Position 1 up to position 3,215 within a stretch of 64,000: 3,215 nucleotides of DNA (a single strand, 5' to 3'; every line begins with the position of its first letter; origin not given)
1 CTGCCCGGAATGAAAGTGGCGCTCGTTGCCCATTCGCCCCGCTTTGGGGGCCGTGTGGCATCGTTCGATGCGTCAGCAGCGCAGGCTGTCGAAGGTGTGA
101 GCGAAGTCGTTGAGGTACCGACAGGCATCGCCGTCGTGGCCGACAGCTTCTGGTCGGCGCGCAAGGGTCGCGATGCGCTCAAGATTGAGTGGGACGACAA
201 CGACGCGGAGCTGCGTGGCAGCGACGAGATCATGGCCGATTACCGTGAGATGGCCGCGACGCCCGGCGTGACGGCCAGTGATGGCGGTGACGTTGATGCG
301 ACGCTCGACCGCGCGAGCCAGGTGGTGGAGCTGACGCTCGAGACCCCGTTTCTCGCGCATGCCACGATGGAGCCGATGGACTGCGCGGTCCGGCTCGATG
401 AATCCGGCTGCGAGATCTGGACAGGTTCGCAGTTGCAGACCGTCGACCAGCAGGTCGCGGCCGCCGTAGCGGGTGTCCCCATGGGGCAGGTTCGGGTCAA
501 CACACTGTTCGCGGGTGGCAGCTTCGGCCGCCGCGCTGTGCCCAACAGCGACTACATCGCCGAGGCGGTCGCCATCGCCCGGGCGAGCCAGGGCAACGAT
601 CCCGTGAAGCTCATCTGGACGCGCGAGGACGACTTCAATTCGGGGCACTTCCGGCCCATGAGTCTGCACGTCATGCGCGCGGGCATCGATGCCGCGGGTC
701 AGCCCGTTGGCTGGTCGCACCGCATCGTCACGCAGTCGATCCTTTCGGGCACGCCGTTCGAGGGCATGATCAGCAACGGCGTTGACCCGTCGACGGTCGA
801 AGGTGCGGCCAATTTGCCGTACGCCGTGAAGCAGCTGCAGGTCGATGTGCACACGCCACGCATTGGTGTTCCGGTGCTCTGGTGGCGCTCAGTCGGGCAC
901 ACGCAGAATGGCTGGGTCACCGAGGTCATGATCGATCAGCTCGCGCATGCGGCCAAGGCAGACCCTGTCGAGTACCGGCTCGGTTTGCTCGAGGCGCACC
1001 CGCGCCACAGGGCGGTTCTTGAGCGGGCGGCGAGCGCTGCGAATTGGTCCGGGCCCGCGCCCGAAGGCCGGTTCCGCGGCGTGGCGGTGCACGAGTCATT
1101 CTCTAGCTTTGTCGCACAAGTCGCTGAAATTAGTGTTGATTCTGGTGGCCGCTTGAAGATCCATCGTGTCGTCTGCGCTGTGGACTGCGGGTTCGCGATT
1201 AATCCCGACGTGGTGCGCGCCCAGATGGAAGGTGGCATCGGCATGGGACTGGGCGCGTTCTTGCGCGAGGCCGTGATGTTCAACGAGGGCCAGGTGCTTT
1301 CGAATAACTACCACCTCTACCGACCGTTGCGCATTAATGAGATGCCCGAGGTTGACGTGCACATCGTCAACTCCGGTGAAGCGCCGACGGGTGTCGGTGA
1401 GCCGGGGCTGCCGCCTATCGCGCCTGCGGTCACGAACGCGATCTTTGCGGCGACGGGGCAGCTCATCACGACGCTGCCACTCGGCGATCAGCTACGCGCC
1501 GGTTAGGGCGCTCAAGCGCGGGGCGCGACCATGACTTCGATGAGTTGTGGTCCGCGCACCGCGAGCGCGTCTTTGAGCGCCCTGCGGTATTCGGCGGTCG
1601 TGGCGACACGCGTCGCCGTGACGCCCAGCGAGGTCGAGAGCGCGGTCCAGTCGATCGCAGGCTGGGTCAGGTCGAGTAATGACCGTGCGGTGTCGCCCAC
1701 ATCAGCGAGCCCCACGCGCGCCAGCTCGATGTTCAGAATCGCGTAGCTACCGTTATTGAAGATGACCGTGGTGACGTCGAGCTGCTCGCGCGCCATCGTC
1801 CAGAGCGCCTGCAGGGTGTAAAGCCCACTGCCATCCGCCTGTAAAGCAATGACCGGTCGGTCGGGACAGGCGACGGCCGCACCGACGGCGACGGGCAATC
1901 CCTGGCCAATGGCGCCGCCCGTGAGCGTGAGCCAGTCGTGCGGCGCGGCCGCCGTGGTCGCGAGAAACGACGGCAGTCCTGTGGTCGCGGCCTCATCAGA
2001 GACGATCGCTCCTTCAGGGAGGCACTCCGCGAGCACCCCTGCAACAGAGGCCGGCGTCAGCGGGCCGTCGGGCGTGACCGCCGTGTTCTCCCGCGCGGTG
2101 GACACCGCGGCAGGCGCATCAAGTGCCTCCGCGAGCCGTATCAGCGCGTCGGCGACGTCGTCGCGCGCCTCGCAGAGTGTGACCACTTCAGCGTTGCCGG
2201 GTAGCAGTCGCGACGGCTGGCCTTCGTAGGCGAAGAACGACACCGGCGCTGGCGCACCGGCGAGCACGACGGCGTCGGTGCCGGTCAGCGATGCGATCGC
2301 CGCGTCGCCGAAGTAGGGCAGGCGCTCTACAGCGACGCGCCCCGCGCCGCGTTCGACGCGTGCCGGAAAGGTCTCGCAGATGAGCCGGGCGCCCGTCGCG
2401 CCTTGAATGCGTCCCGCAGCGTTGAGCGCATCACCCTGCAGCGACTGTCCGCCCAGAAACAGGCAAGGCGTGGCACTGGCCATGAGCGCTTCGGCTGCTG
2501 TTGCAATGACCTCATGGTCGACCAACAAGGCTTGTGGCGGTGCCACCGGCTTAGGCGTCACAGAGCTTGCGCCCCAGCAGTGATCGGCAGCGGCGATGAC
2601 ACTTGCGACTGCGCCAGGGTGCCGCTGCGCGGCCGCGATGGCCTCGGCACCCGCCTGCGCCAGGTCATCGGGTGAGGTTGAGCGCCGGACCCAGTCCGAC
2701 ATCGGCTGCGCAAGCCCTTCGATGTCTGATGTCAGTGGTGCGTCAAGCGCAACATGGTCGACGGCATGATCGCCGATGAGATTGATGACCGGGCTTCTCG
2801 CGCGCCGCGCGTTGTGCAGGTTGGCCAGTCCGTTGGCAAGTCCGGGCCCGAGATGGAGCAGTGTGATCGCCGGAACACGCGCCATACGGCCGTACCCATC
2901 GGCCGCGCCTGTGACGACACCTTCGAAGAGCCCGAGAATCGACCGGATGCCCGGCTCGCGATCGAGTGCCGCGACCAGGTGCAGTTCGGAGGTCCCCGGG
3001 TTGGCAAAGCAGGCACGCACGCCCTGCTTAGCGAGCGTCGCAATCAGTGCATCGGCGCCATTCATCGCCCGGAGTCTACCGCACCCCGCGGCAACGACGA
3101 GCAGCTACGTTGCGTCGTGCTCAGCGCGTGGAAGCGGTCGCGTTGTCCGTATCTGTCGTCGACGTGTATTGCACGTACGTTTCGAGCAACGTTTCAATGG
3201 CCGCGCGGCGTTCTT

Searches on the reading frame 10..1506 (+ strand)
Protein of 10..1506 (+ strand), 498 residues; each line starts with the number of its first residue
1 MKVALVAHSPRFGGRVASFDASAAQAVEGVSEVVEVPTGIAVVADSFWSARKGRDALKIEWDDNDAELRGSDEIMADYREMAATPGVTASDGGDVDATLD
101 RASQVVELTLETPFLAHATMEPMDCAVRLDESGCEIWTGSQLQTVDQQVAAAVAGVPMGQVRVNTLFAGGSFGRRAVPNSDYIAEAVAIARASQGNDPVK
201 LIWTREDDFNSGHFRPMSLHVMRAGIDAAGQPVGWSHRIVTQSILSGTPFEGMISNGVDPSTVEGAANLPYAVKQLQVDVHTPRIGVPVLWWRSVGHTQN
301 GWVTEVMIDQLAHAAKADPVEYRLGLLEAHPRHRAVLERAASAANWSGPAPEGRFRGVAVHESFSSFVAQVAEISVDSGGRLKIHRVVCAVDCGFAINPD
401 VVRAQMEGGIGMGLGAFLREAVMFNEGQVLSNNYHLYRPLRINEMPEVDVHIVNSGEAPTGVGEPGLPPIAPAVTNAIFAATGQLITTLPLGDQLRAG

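Call 93: search_protein_families(library=pfam, proteins=[window:10-1506:+], max_evalue=0.00001)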
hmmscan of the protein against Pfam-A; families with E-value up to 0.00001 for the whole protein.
window:10-1506:+ (498 aa): 2 families
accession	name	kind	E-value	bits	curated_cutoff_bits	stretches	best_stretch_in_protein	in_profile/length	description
PF02738.23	MoCoBD_1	-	1.7e-32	112.9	27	1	91-323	14-240/244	Molybdopterin cofactor-binding domain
PF20256.3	MoCoBD_2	-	1.3e-20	74.5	27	1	362-446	197-283/283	Molybdopterin cofactor-binding domain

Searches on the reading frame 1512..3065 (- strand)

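Call 93: search_protein_families(library=pfam, proteins=[window:1512-3065:-], max_evalue=0.00001)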
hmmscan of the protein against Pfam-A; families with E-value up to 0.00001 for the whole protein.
window:1512-3065:- (517 aa): 2 families
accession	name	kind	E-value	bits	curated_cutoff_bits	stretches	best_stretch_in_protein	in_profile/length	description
PF02775.26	TPP_enzyme_C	-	4.9e-27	95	21.9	1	373-511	16-151/151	Thiamine pyrophosphate enzyme, C-terminal TPP binding domain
PF02776.23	TPP_enzyme_N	-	5.2e-27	94.4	26.8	1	1-106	1-106/119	Thiamine pyrophosphate enzyme, N-terminal TPP binding domain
